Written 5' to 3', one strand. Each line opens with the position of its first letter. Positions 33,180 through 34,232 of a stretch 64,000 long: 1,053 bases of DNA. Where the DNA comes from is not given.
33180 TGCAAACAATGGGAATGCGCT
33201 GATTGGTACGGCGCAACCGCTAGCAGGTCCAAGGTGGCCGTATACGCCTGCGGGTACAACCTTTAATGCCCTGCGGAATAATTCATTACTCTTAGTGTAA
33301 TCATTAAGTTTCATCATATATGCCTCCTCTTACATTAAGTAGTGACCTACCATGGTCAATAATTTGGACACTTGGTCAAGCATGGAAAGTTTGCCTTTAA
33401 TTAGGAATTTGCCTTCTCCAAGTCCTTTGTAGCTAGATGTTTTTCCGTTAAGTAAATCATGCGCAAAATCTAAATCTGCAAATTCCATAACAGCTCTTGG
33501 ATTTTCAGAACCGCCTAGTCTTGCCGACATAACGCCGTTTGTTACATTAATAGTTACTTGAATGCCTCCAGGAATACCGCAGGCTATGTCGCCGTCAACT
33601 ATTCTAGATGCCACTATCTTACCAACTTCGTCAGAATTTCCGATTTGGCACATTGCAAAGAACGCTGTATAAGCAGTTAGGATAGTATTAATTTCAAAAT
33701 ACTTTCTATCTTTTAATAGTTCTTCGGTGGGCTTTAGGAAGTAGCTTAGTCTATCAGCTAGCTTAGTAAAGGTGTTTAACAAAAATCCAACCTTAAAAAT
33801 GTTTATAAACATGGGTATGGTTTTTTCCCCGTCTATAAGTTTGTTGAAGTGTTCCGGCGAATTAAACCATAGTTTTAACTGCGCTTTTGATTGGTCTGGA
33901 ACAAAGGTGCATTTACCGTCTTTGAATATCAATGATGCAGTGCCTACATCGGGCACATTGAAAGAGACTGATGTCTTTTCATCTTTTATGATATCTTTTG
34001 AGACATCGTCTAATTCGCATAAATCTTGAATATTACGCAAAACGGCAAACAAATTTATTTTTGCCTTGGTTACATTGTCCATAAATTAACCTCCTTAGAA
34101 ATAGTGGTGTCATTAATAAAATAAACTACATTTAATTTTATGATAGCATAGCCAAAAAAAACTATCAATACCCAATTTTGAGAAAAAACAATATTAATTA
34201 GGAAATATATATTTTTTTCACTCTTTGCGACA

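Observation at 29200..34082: Self-contained five-gene operon with no matching known pathway: SCP2-like / GSAM-like aminotransferase / split transketolase / SCP2-like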

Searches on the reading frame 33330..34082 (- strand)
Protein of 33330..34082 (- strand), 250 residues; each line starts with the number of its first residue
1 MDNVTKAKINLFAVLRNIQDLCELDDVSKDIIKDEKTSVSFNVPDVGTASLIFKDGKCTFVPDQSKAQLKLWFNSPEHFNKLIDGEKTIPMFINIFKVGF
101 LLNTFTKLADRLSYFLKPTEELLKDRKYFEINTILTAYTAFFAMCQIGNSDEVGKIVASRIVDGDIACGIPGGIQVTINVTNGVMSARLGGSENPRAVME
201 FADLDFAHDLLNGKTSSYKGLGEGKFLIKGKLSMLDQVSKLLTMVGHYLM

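Call 3: search_protein_families(library=pfam, proteins=[window:33330-34082:-], max_evalue=0.01)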
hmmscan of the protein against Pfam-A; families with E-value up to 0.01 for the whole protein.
window:33330-34082:- (250 aa): 1 family
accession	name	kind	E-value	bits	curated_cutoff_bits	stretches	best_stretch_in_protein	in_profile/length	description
PF02036.22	SCP2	-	3.1e-05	24.7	21.3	0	19-87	2-74/101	SCP-2 sterol transfer family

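Call 4: search_protein_families(library=ncbifam, proteins=[window:33330-34082:-], max_evalue=0.01)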
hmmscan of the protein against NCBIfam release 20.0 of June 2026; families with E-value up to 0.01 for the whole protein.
window:33330-34082:- (250 aa): 0 families

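Call 10: find_homologous_proteins(query=window:33330-34082:-)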
Query window:33330-34082:- (250 aa): 251 proteins with E <= 0.001 among 698 candidates; the best 120 are listed.
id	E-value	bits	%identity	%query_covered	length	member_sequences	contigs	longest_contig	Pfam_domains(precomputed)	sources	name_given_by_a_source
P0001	1.0e-161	554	100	100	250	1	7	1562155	-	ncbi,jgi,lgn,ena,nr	ncbi:MAG: hypothetical protein GX242_05165 [Clostridiales bacterium]|nr:hypothetical protein [Clostr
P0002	1.8e-143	494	88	100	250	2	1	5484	PF02036.23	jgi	jgi:hypothetical protein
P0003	5.6e-143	493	88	100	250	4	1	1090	PF02036.23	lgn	-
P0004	2.2e-139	481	85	100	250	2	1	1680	-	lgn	-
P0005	4.3e-132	457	80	100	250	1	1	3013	-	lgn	-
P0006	8.0e-131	453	80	100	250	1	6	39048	-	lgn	-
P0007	5.8e-130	450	86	92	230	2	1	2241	PF02036.23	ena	-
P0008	1.7e-124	432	77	100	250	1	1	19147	-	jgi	jgi:hypothetical protein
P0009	1.8e-124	432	76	100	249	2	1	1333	-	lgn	-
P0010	1.3e-123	429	75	100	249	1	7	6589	-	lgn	-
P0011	1.8e-122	425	76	100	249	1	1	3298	-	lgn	-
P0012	3.3e-122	425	74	100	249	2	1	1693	-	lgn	-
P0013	1.5e-119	416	74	100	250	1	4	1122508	PF02036.23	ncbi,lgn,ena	-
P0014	4.5e-119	414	75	100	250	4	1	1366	-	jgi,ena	-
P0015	7.2e-109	381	67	100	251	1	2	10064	-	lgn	-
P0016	2.0e-103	363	66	100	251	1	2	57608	PF02036.23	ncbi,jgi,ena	ncbi:MAG: hypothetical protein WCR54_01160 [Clostridia bacterium]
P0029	3.4e-96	339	63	100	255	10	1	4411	PF02036.23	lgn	-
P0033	2.7e-95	337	60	100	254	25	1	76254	PF02036.23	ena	-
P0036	6.3e-95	335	61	100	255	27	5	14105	PF02036.23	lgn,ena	-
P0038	7.2e-94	332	61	100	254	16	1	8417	PF02036.23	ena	-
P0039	1.2e-93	331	62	100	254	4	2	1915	PF02036.23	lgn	-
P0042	9.8e-93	328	62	100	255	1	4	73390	PF02036.23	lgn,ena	-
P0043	2.9e-92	327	60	100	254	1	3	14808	PF02036.23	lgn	-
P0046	7.5e-92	325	61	100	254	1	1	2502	PF02036.23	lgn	-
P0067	9.2e-86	305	54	100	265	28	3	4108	PF02036.23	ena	-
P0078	5.9e-84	299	58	100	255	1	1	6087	PF02036.23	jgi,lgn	-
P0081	8.5e-84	299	58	100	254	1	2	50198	PF02036.23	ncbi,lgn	-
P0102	9.4e-79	282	55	100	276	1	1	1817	PF02036.23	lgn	-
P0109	2.7e-72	261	51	100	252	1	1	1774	PF02036.23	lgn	-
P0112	2.5e-70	255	48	100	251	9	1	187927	PF02036.23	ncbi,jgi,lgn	-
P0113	6.9e-69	250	49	99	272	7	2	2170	PF02036.23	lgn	-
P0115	1.1e-68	249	48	99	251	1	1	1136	PF02036.23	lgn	-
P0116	2.3e-68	248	50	100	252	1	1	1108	PF02036.23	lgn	-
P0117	5.5e-68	247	49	99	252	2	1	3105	PF02036.23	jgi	jgi:putative sterol carrier protein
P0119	1.2e-67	246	48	99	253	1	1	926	PF02036.23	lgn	-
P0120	1.5e-67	246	48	99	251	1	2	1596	PF02036.23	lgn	-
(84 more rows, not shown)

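Call 13: find_related_loci(query=A1, collection=genome_contigs, flank=10000)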
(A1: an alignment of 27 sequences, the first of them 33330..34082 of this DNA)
Query A1 (250 aa) in genome_contigs; peptide patterns used: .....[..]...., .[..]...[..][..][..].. (x = any residue, [..] = any of these).
138 stretches matched a pattern; 114 encode a relative of the query (tblastn E <= 1e-3); the best 80 are kept; 80 distinct loci.
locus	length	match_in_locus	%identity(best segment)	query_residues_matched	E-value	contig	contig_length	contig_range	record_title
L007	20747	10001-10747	87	1-249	2e-148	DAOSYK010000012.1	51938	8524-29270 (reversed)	MAG TPA_asm: Clostridia bacterium isolate AMR_MDS_2087 NODE_532_length_51938_cov_6.504867, whole genome shotgun sequence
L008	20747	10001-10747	74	1-249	2e-130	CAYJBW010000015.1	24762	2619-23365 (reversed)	MAG TPA_asm: uncultured Christensenella sp. isolate ERP122455_co2_177 genome assembly, contig: NODE_324_length_24762_cov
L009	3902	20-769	75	1-249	2e-128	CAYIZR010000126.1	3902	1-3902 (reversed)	MAG TPA_asm: uncultured Christensenella sp. isolate ERP122455_co1_199 genome assembly, contig: NODE_10789_length_3902_co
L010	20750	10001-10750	74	1-249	5e-126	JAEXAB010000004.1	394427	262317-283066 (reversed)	MAG: Bacillota bacterium isolate OH_SFB_23 k127_1247159, whole genome shotgun sequence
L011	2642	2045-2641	88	1-199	1e-124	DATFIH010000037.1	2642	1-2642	MAG TPA_asm: Clostridia bacterium isolate SMAG_U9113 k141_676878, whole genome shotgun sequence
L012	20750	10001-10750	66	1-249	3e-110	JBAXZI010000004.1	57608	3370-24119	MAG: Clostridia bacterium isolate SO_2016_CLC_T1_39 scaffold00133_PH3_Jul14_2016, whole genome shotgun sequence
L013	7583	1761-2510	66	1-249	4e-108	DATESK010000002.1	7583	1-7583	MAG TPA_asm: Clostridia bacterium isolate SMAG_U9099 k141_234947, whole genome shotgun sequence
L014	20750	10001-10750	65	1-249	7e-105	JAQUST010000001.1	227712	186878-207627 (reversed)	MAG: Clostridia bacterium isolate STD2_102 NODE_78_length_227712_cov_8.065413_Sandtown_D2, whole genome shotgun sequence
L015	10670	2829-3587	60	1-249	2e-102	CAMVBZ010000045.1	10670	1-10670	MAG TPA_asm: uncultured Clostridia bacterium isolate SRR8387715_bin.45_metaWRAP_v1.3_MAG genome assembly, contig: ERZ142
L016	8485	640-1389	61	1-249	3e-102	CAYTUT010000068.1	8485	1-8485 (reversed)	MAG TPA_asm: uncultured Christensenellaceae bacterium isolate SRP216815_co1_20 genome assembly, contig: NODE_11714_lengt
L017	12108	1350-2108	62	1-249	1e-102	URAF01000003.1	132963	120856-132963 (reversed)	uncultured Clostridiales bacterium isolate UMGS814 genome assembly, contig: NODE_28_length_132963_cov_4.616344, whole ge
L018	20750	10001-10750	63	1-249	3e-102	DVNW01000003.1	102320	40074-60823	MAG TPA_asm: Candidatus Faecicola pullistercoris isolate 5944 CHK104__C25852_L102320_ERR2241852, whole genome shotgun se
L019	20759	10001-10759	60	1-249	2e-101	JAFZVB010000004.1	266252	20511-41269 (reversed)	MAG: Clostridia bacterium isolate RGIG8124 Water_buffalos_Rumen-3__c395411, whole genome shotgun sequence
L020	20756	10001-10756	63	1-249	1e-100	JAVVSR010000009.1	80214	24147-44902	MAG: Clostridia bacterium isolate CGS10Y2-bin112 NODE_249_length_80214_cov_23.924450, whole genome shotgun sequence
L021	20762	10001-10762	60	1-249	2e-99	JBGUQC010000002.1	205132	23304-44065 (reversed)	MAG: Christensenellales bacterium isolate ruminal_MAG_149 ruminal_MAG_149_contig_0002, whole genome shotgun sequence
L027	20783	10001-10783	56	1-249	3e-95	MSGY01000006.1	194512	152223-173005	MAG: Christensenellaceae bacterium Phil10 707_L1_merged_contig_1336, whole genome shotgun sequence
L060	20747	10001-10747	48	1-249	3e-75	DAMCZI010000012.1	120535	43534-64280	MAG TPA_asm: Clostridiaceae bacterium isolate CTOTU50225 NODE_23_length_120535_cov_6.388579, whole genome shotgun sequen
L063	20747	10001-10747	48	2-249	4e-72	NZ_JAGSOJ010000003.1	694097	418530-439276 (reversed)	Oceanirhabdus seepicola strain ZWT Scaffold3, whole genome shotgun sequence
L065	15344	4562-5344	47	1-249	1e-70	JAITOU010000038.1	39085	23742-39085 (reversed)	MAG: Clostridiales bacterium isolate Po218_bin70 k119_3463833, whole genome shotgun sequence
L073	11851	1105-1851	46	2-250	3e-66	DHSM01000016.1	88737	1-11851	MAG TPA_asm: Firmicutes bacterium UBA5286 UBA5286_contig_356, whole genome shotgun sequence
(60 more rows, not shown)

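Call 19: search_protein_families(library=pfam, proteins=[L060:14701-15231:+, L063:15279-17549:+, L060:15215-15892:+, L008:1323-2432:+, L015:67-1338:+, L017:8845-9468:-], max_evalue=0.001)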
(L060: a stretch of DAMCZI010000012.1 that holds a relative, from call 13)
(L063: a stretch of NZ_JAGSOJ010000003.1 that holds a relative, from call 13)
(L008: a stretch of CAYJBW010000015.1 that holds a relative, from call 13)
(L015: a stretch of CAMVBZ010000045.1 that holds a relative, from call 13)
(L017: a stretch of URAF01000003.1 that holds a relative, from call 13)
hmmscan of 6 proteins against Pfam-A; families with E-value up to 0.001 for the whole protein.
L060:14701-15231:+ (176 aa): 2 families
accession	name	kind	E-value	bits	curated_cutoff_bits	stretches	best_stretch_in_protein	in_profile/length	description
PF00903.31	Glyoxalase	-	3e-17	63.5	20.6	1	6-139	2-121/121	Glyoxalase/Bleomycin resistance protein/Dioxygenase superfamily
PF13669.12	Glyoxalase_4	-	5.6e-12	46.4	27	1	8-126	2-105/109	Glyoxalase/Bleomycin resistance protein/Dioxygenase superfamily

L063:15279-17549:+ (756 aa): 13 families
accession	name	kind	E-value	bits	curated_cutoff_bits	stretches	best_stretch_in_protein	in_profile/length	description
PF00724.26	Oxidored_FMN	-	1.6e-38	133.3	27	2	40-303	1-263/342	NADH:flavin oxidoreductase / NADH oxidase family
PF07992.20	Pyr_redox_2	-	1.2e-28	100.8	26.1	1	458-718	2-244/291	Pyridine nucleotide-disulphide oxidoreductase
PF00070.33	Pyr_redox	-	3.2e-16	60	22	1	588-660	2-74/82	Pyridine nucleotide-disulphide oxidoreductase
PF13450.12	NAD_binding_8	-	7.2e-10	39.4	21.9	1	461-501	1-41/68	NAD(P)-binding Rossmann-like domain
PF03486.20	HI0933_like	-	4.7e-09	36.5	50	1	458-496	2-40/244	HI0933-like protein Rossmann domain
PF01266.30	DAO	-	5.1e-08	33.3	27.9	1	458-498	1-49/353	FAD dependent oxidoreductase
PF13738.12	Pyr_redox_3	-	6.3e-08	32.7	30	0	453-555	161-268/305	Pyridine nucleotide-disulphide oxidoreductase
PF12831.13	FAD_oxidored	-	2e-05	24.5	27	1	459-495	2-38/416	FAD dependent oxidoreductase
PF01262.27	AlaDh_PNT_C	-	0.00019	21.4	23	0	455-490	27-62/214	Alanine dehydrogenase/PNT, C-terminal domain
PF02737.24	3HCDH_N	-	0.00034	21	22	0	458-491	1-34/180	3-hydroxyacyl-CoA dehydrogenase, NAD binding domain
PF01134.28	GIDA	-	0.00037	20.1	22.1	0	458-490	1-33/391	Glucose inhibited division protein A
PF03721.20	UDPG_MGDP_dh_N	-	0.0005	20.1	27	0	457-514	1-58/187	UDP-glucose/GDP-mannose dehydrogenase family, NAD binding domain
PF00890.30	FAD_binding_2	-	0.00064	19.5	20.4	0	459-493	2-36/414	FAD binding domain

L060:15215-15892:+ (225 aa): 1 family
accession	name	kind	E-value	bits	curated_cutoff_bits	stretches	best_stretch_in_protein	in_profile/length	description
PF00440.29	TetR_N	-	5e-13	49.1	24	1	31-74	2-45/47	Bacterial regulatory proteins, tetR family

L008:1323-2432:+ (369 aa): 1 family
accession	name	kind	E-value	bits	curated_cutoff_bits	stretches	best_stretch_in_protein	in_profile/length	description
PF13303.11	PTS_EIIC_2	-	1e-77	261.9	28.9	1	15-367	2-327/327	Phosphotransferase system, EIIC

L015:67-1338:+ (423 aa): 1 family
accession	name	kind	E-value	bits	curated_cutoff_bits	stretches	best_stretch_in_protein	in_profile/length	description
PF04389.22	Peptidase_M28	-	0.00038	20.7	21.3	0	265-389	43-162/193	Peptidase family M28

L017:8845-9468:- (207 aa): 0 families

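Call 27: predict_structure(alignment_id=A1)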
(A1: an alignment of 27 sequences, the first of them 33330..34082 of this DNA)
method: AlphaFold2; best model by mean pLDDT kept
length: 250 residues; sequences in the alignment: 27
mean_pLDDT: 91.5   pTM: 0.87
mean pLDDT of the five models: 91.5, 91.3, 90.8, 88.6, 88.6
residues with pLDDT >= 90: 189; 70-90: 57; 50-70: 4; < 50: 0
segments of 3 or more residues with pLDDT < 50: none
pLDDT, mean of each block of 10 residues (from residue 1): 91 92 94 93 95 94 90 93 84 73 89 91 94 93 96 96 95 92 95 94 93 88 93 92 87
secondary structure, 60 per line:
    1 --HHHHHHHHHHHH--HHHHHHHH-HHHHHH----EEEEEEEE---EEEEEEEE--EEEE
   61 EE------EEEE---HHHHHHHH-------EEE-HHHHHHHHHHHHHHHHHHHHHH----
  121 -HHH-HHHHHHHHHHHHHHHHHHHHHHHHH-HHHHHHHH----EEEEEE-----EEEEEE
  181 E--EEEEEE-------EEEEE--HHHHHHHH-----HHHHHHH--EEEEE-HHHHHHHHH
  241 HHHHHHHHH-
elements in order: H3-14 H17-24 H26-31 E36-43 E47-54 E57-62 E69-72 H76-83 E91-93 H95-116 H126-150 H152-159 E164-169 E175-181 E184-189 E197-201 H204-211 H217-223 E226-230 H232-249

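Call 30: fold_search(model_id=the predicted structure, library=pdb)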
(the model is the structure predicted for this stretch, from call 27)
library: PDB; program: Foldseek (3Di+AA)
matches with E <= 10: 240; with E <= 0.001: 28
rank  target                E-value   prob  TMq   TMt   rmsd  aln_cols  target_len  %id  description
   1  3bn8_A                3.4e-05  1.00  0.29  0.57   7.1       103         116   19  Crystal structure of a putative sterol carrier protein type 2 (af1534) from archaeoglobus fulgidus dsm 4304 at 2.11 A  (released 2007-12-25)
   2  3bn8_B                5.4e-05  1.00  0.29  0.58   7.7       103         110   19  Crystal structure of a putative sterol carrier protein type 2 (af1534) from archaeoglobus fulgidus dsm 4304 at 2.11 A  (released 2007-12-25)
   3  2cfz                  7.1e-05  1.00  0.33  0.14   9.5       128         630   18  Crystal structure of SdsA1, an alkylsulfatase from Pseudomonas aeruginosa, in complex with 1-dodecanol (released 2006-04-26)
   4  2cg2                  8.9e-05  1.00  0.33  0.15   9.5       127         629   18  Crystal structure of SdsA1, an alkylsulfatase from Pseudomonas aeruginosa, in complex with sulfate (released 2006-04-26)
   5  3cnu                  8.9e-05  1.00  0.29  0.58   7.5       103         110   19  Crystal structure of the predicted coding region AF_1534 from Archaeoglobus fulgidus (released 2008-04-15)
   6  2cfu                  9.9e-05  1.00  0.34  0.15   9.5       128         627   18  Crystal structure of SdsA1, an alkylsulfatase from Pseudomonas aeruginosa, in complex with 1-decane-sulfonic-acid. (released 2006-04-26)
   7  6z1w                  1.5e-04  1.00  0.34  0.66   4.0       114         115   18  Crystal structure of human steroid carrier protein SL (SCP-2L) mutant A100C (released 2021-03-03)
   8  4av7_B                2.2e-04  1.00  0.28  0.12  17.6       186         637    9  Structure determination of the double mutant S233Y F250G from the sec- alkyl sulfatase PisA1 (released 2012-12-05)
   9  8af3                  2.6e-04  1.00  0.34  0.65   3.9       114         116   18  Sterol carrier protein Artifical metalloenzyme incorporating Q111C mutation coupled to 2,2'-bipyridine (released 2023-08-16)
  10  4pdx_A                2.7e-04  1.00  0.34  0.15   8.8       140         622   13  Crystal structure of Escherchia coli uncharacterized protein YjcS (released 2015-04-29)
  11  2cx7_B                3.2e-04  1.00  0.34  0.58   3.8       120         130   21  Crystal structure of sterol carrier protein 2 (released 2005-12-28)
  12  1ikt                  3.4e-04  1.00  0.34  0.65   4.0       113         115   18  LIGANDED STEROL CARRIER PROTEIN TYPE 2 (SCP-2) LIKE DOMAIN OF HUMAN MULTIFUNCTIONAL ENZYME TYPE 2 (MFE-2) (released 2001-11-14)
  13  4axh_A                4.0e-04  1.00  0.29  0.13   9.9       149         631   13  Structure and mechanism of the first inverting alkylsulfatase specific for secondary alkylsulfatases (released 2012-12-05)
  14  4pdx_B                4.2e-04  1.00  0.34  0.15   8.9       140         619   12  Crystal structure of Escherchia coli uncharacterized protein YjcS (released 2015-04-29)
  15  6h6o_B                5.0e-04  1.00  0.34  0.65   4.1       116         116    9  UbiJ-SCP2 Ubiquinone synthesis protein (released 2019-02-13)
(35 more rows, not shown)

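Call 67: search_protein_representatives(alignment_id=A1)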
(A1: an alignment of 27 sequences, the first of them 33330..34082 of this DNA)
Query: 27 sequences, 251 profile positions. Proteins with E-value up to 0.001 (for the whole library): 542; up to 1e-10: 321; up to 1e-30: 123. The best 150 are listed.
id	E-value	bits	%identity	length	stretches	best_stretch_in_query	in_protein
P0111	3.2e-100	351.1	-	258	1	1-250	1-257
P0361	5.0e-89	314.5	-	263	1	1-250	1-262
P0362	1.6e-88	312.8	-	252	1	4-250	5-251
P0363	2.5e-88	312.2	-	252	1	2-251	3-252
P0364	5.3e-83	294.8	-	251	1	2-251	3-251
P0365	7.9e-82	290.9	-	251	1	3-251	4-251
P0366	1.7e-77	276.8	-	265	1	2-251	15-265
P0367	1.9e-76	273.3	-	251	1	3-250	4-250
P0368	7.1e-73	261.6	-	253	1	2-250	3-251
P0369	1.8e-71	257.0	-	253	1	2-250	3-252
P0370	4.4e-69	249.2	-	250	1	1-250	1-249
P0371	9.1e-68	244.9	-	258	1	2-250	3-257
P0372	4.1e-67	242.7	-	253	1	1-250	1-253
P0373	1.2e-65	238.0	-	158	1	1-140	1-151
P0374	3.6e-65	236.3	-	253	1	2-250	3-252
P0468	1.7e-33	132.6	-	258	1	3-251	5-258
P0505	1.9e-27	112.8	-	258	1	4-244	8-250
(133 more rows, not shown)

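Call 68: find_encoding_contigs(protein=P0468, flank=8000, max_places=2)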
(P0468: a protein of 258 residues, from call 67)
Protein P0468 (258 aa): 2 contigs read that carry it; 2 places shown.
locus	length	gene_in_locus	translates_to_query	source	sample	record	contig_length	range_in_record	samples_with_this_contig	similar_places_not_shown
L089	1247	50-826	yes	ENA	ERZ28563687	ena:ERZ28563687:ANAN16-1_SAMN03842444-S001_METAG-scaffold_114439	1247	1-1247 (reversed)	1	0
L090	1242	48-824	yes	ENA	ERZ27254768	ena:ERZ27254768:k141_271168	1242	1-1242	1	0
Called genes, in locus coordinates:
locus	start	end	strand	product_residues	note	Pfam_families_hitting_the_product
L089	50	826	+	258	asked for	PF02036:SCP2 (faint)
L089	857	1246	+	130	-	?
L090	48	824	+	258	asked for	PF02036:SCP2 (faint)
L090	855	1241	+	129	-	?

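Call 69: find_encoding_contigs(protein=P0505, flank=8000, max_places=2)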
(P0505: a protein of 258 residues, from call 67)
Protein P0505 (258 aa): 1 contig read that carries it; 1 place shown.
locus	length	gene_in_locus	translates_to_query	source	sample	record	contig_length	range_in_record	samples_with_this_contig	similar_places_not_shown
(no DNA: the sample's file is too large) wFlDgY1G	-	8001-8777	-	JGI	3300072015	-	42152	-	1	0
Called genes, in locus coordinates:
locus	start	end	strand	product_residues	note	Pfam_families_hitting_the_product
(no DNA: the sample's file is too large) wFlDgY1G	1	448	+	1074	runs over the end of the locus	PF13424:TPR_12 (faint), PF00515:TPR_1 (faint), PF07719:TPR_2 (faint), PF13181:TPR_8 (faint), PF13371:TPR_9 (faint), PF13428:TPR_14 (faint), PF14559:TPR_19 (faint)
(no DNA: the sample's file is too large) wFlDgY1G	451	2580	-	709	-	PF13089:PP_kinase_N, PF02503:PP_kinase, PF17941:PP_kinase_C_1, PF13091:PLDc_2 (weak), PF13090:PP_kinase_C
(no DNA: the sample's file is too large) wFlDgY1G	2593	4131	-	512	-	PF02541:Ppx-GppA, PF21447:Ppx-GppA_III, PF01966:HD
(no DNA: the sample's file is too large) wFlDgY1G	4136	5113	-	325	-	PF00480:ROK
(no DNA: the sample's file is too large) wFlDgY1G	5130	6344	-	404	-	PF00933:Glyco_hydro_3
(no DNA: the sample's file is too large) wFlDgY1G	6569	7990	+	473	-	PF22422:MGH1-like_GH, PF01204:Trehalase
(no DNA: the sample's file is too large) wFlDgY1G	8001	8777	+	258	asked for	-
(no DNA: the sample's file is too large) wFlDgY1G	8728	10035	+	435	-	PF00202:Aminotran_3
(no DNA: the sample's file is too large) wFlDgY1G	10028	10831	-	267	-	PF00106:adh_short, PF08659:KR, PF13561:adh_short_C2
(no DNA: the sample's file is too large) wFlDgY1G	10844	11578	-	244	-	PF21948:LplA-B_cat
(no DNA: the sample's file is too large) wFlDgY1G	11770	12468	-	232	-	PF01048:PNP_UDP_1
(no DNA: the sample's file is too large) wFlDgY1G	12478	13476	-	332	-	PF00520:Ion_trans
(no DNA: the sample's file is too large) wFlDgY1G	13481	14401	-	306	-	-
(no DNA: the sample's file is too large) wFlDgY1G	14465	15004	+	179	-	PF01195:Pept_tRNA_hydro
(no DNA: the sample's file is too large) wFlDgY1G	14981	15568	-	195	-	PF21176:RecR_HhH, PF02132:RecR_ZnF, PF01751:Toprim, PF13662:Toprim_4, PF21175:RecR_C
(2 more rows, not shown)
